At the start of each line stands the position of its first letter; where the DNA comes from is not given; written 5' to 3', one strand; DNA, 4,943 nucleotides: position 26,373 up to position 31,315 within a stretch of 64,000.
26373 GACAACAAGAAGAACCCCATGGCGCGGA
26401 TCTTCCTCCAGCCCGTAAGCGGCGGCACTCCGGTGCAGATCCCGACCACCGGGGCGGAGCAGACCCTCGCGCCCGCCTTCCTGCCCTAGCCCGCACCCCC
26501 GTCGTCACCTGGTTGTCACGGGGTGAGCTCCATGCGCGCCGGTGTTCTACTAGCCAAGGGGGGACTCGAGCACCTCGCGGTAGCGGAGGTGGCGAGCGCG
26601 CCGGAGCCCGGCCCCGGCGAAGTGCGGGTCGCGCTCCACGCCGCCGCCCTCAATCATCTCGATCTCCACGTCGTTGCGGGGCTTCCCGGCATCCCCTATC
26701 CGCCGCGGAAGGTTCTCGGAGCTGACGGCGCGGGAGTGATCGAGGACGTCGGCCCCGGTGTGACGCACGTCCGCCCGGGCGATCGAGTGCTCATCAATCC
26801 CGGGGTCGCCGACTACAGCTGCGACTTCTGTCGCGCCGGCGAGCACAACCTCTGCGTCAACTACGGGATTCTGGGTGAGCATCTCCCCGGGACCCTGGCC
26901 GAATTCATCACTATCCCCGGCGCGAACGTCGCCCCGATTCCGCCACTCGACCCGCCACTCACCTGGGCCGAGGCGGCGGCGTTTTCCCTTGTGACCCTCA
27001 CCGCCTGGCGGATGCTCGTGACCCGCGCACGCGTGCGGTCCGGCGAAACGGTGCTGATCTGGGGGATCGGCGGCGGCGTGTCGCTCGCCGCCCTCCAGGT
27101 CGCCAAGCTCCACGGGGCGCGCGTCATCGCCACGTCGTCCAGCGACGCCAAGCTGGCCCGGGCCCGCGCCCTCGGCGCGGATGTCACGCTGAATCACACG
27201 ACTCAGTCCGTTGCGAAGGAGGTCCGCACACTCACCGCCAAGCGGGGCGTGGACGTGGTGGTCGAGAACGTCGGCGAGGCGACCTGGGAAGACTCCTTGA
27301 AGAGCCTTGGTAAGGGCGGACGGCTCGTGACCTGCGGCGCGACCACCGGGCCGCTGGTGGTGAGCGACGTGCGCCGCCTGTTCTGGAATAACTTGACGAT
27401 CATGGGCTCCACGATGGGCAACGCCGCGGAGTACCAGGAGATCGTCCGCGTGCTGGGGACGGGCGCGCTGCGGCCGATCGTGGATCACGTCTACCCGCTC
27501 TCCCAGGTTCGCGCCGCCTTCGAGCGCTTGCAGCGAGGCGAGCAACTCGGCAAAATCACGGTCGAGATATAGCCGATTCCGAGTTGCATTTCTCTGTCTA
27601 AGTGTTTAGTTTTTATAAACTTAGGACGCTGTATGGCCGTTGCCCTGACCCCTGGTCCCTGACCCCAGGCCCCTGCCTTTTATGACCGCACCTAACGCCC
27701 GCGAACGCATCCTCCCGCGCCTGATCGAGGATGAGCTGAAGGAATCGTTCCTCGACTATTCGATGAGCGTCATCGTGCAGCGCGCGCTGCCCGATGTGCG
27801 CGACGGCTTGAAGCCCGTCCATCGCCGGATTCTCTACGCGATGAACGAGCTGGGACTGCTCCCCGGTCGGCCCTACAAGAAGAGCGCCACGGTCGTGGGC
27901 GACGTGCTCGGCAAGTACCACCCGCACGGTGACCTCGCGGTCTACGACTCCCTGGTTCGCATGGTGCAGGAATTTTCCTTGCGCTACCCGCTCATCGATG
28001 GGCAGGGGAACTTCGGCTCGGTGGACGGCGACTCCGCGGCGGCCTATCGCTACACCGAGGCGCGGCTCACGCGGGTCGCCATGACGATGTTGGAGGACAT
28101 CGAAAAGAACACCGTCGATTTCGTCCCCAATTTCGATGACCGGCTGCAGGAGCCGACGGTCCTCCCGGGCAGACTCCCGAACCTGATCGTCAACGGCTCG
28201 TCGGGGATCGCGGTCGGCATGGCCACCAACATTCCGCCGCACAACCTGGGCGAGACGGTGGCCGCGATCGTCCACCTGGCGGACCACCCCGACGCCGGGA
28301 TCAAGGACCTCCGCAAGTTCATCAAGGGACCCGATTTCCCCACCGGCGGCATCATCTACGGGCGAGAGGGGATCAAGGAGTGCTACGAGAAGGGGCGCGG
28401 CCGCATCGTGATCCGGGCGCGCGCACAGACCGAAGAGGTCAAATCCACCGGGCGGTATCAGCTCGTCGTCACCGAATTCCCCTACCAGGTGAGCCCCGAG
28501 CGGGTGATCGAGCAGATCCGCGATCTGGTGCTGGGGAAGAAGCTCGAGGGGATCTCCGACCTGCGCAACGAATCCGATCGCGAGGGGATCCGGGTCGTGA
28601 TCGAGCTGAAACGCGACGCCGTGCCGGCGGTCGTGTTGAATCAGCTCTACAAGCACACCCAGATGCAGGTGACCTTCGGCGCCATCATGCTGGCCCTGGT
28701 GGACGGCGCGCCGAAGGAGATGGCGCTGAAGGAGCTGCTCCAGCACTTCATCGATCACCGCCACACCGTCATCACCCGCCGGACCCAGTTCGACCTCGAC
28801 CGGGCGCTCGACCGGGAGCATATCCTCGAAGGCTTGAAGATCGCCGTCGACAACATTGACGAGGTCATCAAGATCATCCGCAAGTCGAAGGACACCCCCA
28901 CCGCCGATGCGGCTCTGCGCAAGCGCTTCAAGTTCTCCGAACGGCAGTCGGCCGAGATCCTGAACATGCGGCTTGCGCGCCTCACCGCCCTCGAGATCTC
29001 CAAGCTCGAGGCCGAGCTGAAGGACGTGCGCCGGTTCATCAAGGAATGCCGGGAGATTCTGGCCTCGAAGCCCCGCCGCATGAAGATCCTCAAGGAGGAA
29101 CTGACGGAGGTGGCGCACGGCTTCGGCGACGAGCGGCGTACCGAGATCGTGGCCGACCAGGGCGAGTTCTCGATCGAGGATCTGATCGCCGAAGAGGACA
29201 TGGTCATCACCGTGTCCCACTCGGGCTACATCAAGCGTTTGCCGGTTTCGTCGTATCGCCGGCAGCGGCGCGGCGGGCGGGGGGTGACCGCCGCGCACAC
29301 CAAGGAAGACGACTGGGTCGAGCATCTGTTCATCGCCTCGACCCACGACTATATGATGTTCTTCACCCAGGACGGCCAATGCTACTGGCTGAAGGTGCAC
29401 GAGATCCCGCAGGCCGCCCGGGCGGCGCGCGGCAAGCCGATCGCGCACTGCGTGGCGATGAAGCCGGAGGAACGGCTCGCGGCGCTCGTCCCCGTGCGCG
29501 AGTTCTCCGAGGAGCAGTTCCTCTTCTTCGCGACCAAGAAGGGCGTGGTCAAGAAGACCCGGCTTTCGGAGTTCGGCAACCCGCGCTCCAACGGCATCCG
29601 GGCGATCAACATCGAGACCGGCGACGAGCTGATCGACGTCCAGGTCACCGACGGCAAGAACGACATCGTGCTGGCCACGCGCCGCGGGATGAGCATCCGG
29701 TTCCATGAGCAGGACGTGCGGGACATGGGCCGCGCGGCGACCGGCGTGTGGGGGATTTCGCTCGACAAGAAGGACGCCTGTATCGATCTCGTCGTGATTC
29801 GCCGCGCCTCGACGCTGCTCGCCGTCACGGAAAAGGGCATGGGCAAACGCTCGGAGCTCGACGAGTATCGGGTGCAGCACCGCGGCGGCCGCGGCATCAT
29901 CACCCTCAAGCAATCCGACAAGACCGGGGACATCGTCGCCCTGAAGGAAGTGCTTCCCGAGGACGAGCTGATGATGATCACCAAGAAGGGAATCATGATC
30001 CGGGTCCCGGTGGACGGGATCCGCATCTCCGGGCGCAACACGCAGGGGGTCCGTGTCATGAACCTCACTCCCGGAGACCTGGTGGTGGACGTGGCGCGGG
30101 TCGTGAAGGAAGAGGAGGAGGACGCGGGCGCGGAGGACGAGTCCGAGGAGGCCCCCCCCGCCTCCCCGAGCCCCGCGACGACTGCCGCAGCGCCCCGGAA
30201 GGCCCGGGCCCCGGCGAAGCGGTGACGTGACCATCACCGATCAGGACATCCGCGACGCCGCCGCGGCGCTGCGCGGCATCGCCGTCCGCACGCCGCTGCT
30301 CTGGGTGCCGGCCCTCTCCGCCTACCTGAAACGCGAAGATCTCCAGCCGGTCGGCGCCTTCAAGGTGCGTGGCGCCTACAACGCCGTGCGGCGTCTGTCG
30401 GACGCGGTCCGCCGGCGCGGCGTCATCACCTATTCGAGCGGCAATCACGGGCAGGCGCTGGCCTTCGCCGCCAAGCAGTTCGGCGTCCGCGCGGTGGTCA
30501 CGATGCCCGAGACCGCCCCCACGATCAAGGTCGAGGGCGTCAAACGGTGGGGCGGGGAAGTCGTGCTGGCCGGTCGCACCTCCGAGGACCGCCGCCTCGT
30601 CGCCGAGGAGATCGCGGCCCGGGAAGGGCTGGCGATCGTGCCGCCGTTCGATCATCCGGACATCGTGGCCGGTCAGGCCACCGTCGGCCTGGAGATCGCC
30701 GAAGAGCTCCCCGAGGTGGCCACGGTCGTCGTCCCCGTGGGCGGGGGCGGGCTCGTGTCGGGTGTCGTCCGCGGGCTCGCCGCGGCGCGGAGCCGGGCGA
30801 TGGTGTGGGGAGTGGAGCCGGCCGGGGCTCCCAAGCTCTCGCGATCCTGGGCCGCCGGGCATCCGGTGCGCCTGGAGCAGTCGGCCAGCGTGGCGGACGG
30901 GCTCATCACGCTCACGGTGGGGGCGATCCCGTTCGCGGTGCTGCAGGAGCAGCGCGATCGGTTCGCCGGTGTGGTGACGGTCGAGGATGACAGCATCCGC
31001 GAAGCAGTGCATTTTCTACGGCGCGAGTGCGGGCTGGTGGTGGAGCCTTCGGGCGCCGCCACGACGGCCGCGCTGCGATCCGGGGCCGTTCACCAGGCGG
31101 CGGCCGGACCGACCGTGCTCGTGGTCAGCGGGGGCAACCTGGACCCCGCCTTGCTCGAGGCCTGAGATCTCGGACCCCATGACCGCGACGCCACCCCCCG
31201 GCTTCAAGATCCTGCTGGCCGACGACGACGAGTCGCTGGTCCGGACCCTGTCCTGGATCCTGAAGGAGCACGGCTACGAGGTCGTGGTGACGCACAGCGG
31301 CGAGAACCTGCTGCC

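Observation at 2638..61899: Dispersed family of tandem-heptamer arrays, mostly organised as inverted arrays (hairpins), at 13 or more loci in 64 kb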

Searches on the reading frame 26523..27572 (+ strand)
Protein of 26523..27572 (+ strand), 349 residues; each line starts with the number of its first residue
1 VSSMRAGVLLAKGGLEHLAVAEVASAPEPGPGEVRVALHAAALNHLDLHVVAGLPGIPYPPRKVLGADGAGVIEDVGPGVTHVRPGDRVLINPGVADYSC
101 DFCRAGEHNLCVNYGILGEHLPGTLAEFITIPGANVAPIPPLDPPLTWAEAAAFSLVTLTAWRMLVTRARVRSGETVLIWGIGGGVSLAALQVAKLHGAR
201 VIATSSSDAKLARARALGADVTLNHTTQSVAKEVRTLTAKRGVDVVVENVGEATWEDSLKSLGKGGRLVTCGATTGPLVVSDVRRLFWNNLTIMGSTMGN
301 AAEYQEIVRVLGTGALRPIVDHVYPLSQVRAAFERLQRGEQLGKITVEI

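Call 38: search_protein_families(library=pfam, proteins=[window:26523-27572:+])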
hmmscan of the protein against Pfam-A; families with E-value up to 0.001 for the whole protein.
window:26523-27572:+ (349 aa): 3 families
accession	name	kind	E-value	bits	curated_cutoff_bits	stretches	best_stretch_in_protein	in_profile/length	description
PF00107.32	ADH_zinc_N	-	1.9e-34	118.8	31.8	1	185-310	1-126/129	Zinc-binding dehydrogenase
PF08240.17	ADH_N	-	2.4e-25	89.2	23.5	1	30-140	1-103/104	Alcohol dehydrogenase GroES-like domain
PF13602.12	ADH_zinc_N_2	-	8.5e-23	82.2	27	1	217-345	1-132/134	Zinc-binding dehydrogenase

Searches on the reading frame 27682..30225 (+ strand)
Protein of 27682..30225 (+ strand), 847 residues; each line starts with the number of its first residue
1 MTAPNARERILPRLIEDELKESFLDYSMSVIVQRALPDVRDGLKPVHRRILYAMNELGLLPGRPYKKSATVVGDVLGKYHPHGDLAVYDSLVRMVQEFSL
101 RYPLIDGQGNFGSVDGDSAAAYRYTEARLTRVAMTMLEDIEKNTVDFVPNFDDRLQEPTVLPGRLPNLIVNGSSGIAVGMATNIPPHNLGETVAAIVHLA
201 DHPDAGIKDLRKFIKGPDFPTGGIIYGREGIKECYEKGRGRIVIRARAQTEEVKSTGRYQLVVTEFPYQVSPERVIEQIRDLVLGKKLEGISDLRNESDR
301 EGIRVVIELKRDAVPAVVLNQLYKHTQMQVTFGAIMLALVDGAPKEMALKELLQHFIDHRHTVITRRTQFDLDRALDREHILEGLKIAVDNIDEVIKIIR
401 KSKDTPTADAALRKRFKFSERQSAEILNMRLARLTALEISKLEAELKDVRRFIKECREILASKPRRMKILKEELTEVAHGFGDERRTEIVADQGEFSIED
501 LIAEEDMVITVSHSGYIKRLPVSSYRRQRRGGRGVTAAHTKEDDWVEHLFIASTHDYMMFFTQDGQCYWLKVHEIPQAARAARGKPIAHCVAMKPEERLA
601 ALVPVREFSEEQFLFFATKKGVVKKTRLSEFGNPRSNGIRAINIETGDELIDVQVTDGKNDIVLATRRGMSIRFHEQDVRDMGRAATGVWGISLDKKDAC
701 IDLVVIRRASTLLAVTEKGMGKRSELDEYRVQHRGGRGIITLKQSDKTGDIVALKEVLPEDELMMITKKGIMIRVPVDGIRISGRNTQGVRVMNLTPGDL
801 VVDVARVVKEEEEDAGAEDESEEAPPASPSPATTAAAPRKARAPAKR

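Call 38: search_protein_families(library=pfam, proteins=[window:27682-30225:+])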
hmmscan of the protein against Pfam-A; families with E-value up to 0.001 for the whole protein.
window:27682-30225:+ (847 aa): 2 families
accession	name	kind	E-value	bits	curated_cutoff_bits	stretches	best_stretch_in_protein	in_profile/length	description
PF00521.26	DNA_topoisoIV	-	3.5e-160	534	31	1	34-474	1-431/432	DNA gyrase/topoisomerase IV, subunit A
PF03989.18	DNA_gyraseA_C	-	2.6e-77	254.5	27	6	761-807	1-47/48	DNA gyrase C-terminal domain, beta-propeller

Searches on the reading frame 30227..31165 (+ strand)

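Call 16: search_protein_families(library=pfam, proteins=[window:30227-31165:+])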
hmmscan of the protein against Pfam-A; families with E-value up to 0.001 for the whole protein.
window:30227-31165:+ (312 aa): 1 family
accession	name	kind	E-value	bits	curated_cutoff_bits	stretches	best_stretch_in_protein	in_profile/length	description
PF00291.31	PALP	-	1e-76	258.6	35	1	21-302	7-295/295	Pyridoxal-phosphate dependent enzyme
